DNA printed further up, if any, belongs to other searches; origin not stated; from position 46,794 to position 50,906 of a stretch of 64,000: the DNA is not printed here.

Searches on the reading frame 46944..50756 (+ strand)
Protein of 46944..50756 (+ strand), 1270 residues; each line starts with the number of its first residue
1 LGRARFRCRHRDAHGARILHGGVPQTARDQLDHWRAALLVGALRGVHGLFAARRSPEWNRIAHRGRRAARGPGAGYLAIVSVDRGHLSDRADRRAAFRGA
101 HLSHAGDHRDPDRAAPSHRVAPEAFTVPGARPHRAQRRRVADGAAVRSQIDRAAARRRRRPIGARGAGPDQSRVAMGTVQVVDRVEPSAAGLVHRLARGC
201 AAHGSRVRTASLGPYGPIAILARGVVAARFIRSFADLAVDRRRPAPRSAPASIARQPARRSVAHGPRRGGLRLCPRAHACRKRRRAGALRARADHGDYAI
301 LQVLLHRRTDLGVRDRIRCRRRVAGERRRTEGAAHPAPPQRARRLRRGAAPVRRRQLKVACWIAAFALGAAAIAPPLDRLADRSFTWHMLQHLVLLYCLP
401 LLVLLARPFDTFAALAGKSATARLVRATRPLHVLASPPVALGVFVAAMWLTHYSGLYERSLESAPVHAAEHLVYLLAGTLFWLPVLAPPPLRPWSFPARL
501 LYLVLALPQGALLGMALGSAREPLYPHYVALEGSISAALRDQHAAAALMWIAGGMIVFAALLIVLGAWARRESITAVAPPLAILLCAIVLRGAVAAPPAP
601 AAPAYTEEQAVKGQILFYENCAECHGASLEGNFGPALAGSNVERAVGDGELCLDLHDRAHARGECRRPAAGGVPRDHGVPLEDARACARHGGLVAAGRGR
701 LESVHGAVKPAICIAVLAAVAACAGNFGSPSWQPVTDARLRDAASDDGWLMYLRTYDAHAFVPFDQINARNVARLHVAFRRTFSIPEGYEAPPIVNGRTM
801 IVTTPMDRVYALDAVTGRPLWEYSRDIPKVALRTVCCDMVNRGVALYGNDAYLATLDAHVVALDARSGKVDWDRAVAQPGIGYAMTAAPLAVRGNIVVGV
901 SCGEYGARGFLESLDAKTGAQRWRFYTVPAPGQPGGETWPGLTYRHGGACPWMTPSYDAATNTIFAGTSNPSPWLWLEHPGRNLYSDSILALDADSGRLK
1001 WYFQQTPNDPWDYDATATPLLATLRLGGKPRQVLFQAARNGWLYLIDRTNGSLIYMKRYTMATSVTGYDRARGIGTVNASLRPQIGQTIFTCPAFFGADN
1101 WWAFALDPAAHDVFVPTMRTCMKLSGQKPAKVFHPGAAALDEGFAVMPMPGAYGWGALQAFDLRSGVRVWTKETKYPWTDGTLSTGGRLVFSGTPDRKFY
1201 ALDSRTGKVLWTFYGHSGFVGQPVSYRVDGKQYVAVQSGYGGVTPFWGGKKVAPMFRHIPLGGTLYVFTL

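Call 71: search_protein_families(library=pfam, proteins=[window:46944-50756:+], max_evalue=0.00001)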
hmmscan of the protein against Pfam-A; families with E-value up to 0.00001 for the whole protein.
window:46944-50756:+ (1270 aa): 4 families
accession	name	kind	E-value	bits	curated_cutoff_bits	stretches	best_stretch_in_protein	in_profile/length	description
PF01011.28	PQQ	-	3.1e-70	238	26.7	2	749-1055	1-336/595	Glucose/ethanol/alcohol dehydrogenase, beta-propeller domain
PF09678.15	Caa3_CtaG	-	4.8e-46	157.5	27.7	1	343-570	8-236/237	Cytochrome c oxidase caa3 assembly factor (Caa3_CtaG)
PF13360.13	PQQ_2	-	1.1e-25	91.1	27.6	2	786-923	62-193/233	Outer membrane protein assembly factor BamB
PF13570.13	Beta-prop_ACSF4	-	1.6e-08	34.8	133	0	794-925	56-171/329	Beta-alanine-activating enzyme, beta-propeller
